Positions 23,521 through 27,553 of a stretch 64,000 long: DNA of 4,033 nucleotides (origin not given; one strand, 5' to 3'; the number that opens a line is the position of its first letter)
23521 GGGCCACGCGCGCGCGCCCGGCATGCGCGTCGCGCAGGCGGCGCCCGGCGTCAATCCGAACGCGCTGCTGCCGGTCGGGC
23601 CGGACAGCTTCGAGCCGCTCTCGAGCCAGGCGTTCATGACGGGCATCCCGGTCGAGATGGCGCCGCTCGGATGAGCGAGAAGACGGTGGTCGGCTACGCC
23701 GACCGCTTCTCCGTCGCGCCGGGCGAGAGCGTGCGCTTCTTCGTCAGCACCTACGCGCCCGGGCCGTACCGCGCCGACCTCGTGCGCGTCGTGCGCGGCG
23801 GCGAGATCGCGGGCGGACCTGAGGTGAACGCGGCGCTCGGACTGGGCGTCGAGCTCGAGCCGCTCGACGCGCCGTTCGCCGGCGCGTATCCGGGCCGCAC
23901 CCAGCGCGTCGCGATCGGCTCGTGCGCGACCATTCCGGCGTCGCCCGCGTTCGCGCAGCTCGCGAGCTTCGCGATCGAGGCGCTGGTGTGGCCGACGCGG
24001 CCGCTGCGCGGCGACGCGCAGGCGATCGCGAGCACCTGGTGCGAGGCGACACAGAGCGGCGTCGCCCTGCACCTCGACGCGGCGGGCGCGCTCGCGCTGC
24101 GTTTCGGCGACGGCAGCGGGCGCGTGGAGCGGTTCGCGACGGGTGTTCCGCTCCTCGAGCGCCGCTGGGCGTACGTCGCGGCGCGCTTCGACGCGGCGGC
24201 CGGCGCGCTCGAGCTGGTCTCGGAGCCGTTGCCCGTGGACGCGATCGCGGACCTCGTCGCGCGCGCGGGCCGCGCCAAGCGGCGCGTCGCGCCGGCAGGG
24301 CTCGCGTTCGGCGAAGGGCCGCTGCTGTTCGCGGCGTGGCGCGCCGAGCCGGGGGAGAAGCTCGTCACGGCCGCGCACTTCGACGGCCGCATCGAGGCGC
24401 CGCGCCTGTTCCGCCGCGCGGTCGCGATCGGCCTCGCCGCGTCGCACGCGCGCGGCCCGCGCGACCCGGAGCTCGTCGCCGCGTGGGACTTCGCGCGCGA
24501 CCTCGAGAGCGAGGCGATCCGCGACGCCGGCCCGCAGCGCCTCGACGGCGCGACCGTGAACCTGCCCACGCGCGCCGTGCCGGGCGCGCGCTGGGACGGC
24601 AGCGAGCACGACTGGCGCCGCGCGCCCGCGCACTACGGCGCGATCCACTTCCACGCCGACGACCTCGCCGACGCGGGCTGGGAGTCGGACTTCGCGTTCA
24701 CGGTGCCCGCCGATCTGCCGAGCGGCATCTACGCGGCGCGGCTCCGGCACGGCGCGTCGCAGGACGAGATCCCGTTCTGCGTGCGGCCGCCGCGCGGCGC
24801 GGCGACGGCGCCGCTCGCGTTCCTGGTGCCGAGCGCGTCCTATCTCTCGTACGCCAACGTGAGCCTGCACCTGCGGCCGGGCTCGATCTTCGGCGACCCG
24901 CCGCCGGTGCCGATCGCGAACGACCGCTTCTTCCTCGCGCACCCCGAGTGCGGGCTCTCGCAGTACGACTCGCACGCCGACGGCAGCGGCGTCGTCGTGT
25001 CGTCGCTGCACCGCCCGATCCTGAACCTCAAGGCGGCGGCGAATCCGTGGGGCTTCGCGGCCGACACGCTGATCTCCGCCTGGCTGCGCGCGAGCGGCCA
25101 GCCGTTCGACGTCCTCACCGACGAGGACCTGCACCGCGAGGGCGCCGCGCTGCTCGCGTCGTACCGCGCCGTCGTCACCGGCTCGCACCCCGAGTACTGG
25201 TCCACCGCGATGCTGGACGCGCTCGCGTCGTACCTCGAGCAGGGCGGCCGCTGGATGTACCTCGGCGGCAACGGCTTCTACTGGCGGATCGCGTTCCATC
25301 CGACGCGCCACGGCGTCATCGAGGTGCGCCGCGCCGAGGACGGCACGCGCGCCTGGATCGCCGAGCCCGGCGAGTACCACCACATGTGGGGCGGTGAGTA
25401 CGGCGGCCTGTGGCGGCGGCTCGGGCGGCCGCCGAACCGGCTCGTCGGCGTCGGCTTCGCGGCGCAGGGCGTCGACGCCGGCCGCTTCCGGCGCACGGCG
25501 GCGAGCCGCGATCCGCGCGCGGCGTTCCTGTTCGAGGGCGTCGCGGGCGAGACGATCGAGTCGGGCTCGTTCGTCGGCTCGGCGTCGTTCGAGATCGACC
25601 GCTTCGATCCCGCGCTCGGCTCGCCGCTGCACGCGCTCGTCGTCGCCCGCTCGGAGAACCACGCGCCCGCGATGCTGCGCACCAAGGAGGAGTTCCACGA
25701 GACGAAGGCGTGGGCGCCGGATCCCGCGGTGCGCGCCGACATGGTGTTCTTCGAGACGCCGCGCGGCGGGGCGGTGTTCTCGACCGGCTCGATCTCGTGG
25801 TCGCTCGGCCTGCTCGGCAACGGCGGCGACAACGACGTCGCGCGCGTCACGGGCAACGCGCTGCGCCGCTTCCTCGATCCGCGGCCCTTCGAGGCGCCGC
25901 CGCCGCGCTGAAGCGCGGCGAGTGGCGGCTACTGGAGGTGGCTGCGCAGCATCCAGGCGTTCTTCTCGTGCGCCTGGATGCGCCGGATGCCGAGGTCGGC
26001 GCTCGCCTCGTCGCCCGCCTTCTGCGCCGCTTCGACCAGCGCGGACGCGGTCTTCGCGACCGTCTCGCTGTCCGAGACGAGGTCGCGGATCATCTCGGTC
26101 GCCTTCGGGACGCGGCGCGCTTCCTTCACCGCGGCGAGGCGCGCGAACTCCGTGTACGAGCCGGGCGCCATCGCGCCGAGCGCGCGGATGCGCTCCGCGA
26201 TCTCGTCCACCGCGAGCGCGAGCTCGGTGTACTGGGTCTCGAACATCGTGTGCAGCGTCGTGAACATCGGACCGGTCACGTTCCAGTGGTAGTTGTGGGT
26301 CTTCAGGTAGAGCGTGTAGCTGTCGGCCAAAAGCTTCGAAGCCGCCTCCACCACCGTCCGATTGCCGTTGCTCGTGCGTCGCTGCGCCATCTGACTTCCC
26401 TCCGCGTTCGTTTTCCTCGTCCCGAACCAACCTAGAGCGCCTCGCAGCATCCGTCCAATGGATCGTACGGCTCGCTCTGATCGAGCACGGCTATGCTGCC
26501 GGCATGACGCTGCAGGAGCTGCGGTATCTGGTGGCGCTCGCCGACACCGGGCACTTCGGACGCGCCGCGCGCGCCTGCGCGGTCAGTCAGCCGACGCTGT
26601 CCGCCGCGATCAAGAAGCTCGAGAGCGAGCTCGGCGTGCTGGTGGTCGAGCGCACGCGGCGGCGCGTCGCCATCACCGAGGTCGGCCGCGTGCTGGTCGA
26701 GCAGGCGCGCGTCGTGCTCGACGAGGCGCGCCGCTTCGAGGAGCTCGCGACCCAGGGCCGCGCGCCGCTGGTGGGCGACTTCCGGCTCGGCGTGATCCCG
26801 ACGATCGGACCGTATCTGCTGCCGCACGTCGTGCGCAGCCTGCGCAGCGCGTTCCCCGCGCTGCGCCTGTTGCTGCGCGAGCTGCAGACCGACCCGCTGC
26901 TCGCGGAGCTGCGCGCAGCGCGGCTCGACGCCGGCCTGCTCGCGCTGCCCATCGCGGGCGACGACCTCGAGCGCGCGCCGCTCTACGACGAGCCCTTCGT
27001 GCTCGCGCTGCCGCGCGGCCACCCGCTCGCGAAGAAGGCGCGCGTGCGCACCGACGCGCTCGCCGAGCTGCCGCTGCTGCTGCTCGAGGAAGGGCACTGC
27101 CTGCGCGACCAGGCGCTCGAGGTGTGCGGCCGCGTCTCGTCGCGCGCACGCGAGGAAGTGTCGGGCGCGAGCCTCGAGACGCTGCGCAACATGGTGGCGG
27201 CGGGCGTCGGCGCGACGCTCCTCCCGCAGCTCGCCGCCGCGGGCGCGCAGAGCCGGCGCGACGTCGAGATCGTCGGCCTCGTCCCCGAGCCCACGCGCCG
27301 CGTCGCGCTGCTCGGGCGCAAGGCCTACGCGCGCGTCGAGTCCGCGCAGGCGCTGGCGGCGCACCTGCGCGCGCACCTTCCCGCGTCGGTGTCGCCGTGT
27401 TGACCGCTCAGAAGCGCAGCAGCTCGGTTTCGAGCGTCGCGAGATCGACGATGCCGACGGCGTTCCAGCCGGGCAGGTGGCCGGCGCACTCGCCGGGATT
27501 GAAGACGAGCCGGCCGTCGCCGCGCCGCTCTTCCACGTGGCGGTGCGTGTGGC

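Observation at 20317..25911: Four-gene translationally coupled operon: NTF2-like, hotdog thioesterase, Mo-oxidoreductase, dimethylformamidase-large-subunit-like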

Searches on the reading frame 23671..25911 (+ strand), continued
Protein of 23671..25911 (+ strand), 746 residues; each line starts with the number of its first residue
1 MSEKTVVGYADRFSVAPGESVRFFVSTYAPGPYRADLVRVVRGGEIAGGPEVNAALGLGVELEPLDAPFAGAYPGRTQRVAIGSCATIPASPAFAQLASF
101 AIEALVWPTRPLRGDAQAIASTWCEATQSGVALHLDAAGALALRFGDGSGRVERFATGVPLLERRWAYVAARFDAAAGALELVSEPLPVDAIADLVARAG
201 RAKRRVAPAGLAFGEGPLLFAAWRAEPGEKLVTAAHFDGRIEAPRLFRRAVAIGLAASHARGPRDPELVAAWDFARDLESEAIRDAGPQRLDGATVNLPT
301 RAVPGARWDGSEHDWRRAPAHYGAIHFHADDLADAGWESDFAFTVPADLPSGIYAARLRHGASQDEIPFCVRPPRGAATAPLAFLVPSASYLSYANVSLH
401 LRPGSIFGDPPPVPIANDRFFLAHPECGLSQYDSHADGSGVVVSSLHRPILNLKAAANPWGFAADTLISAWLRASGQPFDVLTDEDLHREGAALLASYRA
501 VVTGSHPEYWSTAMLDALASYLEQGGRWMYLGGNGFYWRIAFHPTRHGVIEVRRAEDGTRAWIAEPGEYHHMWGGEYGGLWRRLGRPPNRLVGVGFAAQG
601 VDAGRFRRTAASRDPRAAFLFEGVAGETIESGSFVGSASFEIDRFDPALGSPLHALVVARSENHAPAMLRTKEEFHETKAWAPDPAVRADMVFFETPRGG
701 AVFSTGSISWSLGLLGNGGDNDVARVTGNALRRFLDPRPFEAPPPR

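Call 32: find_related_loci(query=A2, collection=metagenome_contigs, flank=10000)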
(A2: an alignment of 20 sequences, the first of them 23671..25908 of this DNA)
Query A2 (746 aa) in metagenome_contigs; peptide patterns used: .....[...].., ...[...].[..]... (x = any residue, [..] = any of these).
600 stretches matched a pattern (row limit reached: there are more); 593 encode a relative of the query (tblastn E <= 1e-3); the best 80 are kept; 80 distinct loci.
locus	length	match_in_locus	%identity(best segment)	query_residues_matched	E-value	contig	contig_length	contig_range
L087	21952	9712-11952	50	4-744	0e+0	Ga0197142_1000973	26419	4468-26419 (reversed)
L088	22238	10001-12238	49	4-743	0e+0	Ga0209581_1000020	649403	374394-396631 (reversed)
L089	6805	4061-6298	48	4-743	0e+0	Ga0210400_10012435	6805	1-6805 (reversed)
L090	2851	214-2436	48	6-740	0e+0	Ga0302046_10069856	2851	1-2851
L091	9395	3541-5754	48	4-740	0e+0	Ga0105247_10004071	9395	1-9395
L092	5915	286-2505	49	6-743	0e+0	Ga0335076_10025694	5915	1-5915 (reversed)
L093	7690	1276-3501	45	4-743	0e+0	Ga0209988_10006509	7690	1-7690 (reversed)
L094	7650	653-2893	49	4-744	0e+0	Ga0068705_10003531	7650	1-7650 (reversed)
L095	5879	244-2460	48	4-740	0e+0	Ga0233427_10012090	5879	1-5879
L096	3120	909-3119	49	1-736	0e+0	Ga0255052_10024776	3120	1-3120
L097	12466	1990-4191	48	6-744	0e+0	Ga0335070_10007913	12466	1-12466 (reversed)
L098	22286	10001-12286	46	4-746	0e+0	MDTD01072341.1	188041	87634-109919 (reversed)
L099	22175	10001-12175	47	6-743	0e+0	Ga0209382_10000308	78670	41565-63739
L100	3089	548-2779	48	6-743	0e+0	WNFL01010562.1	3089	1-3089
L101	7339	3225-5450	46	2-743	0e+0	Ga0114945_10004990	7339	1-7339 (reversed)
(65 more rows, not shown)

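Call 41: search_protein_families(library=pfam, proteins=[P0137], max_evalue=0.01)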
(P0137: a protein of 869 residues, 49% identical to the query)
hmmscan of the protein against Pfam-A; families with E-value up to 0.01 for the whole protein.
P0137 (869 aa): 2 families
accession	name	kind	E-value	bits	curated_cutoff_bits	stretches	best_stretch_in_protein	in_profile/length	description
PF20254.3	DMFA2_C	-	1.5e-94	317.9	27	1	411-843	2-374/374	N,N-dimethylformamidase beta subunit-like, C-terminal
PF13385.13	Laminin_G_3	-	9.6e-12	45.7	27.6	1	189-285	4-95/151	Concanavalin A-like lectin/glucanases superfamily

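Call 53: find_encoding_contigs(protein=P0125, flank=7000, max_places=1)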
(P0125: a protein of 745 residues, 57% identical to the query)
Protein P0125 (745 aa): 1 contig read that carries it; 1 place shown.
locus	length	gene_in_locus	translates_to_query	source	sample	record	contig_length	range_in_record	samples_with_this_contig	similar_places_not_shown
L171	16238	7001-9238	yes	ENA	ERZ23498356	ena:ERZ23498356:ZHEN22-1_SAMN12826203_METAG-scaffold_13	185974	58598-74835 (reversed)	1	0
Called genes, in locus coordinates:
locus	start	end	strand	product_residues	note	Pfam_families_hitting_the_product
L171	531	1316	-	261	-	PF00398:RrnaAD, PF08241:Methyltransf_11 (weak), PF13649:Methyltransf_25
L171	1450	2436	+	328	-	-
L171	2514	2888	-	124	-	PF01243:PNPOx_N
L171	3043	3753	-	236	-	PF12796:Ank_2 (weak), PF13637:Ank_4 (faint), PF00023:Ank (faint), PF13606:Ank_3 (faint)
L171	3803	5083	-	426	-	PF00067:p450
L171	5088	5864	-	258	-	PF00106:adh_short, PF08659:KR (weak), PF13561:adh_short_C2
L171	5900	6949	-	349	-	PF01263:Aldose_epim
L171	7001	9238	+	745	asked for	PF20254:DMFA2_C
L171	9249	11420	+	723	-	PF13650:Asp_protease_2, PF13975:gag-asp_proteas, PF13519:VWA_2, PF00092:VWA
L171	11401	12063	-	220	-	-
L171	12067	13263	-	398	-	PF13795:HupE_UreJ_2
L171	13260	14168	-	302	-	PF13623:SurA_N_2 (weak), PF13624:SurA_N_3 (weak), PF13145:Rotamase_2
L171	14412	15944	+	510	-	PF26686:DUF8575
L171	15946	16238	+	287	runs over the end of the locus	PF09130:DUF1932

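Call 54: find_encoding_contigs(protein=P0123, flank=7000, max_places=1)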
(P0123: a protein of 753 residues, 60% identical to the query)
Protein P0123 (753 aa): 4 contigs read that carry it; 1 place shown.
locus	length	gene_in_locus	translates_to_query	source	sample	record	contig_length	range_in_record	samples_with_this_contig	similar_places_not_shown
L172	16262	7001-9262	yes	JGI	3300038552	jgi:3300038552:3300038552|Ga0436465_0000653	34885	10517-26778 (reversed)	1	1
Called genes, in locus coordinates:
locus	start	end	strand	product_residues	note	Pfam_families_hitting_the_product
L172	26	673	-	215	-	-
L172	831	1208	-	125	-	-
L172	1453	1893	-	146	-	PF10990:DUF2809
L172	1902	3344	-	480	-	PF00282:Pyridoxal_deC, PF01041:DegT_DnrJ_EryC1, PF00266:Aminotran_5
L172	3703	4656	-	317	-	-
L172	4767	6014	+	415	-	PF00202:Aminotran_3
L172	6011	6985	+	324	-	PF19709:DUF6206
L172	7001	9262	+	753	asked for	PF13385:Laminin_G_3, PF20254:DMFA2_C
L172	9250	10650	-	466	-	PF09913:DUF2142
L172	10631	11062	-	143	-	PF10066:DUF2304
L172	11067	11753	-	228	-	PF00535:Glycos_transf_2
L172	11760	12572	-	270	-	PF04773:FecR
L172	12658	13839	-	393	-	PF04909:Amidohydro_2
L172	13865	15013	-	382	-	PF04909:Amidohydro_2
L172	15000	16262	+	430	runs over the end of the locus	PF02771:Acyl-CoA_dh_N, PF02770:Acyl-CoA_dh_M, PF00441:Acyl-CoA_dh_1, PF08028:Acyl-CoA_dh_2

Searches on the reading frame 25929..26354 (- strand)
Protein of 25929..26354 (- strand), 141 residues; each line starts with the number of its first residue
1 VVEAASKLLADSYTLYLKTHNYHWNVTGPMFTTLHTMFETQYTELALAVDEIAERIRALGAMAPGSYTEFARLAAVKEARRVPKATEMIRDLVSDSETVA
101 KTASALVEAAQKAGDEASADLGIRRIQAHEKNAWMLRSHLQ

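Call 7: search_protein_families(library=pfam, proteins=[window:25929-26354:-], max_evalue=0.001)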
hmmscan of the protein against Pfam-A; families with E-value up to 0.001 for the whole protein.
window:25929-26354:- (141 aa): 1 family
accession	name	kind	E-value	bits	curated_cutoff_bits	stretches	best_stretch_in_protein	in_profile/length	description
PF00210.30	Ferritin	-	8.9e-29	100.7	24.5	1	6-141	5-137/142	Ferritin-like domain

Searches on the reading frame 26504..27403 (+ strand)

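Call 7: search_protein_families(library=pfam, proteins=[window:26504-27403:+], max_evalue=0.001)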
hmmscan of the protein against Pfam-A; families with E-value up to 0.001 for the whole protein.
window:26504-27403:+ (299 aa): 2 families
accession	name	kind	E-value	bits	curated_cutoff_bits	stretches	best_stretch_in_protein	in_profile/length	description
PF03466.25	LysR_substrate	-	1.4e-42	145.9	28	1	89-292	4-208/209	LysR substrate binding domain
PF00126.33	HTH_1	-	1.1e-19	70.6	26.6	1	3-62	1-60/60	Bacterial regulatory helix-turn-helix protein, lysR family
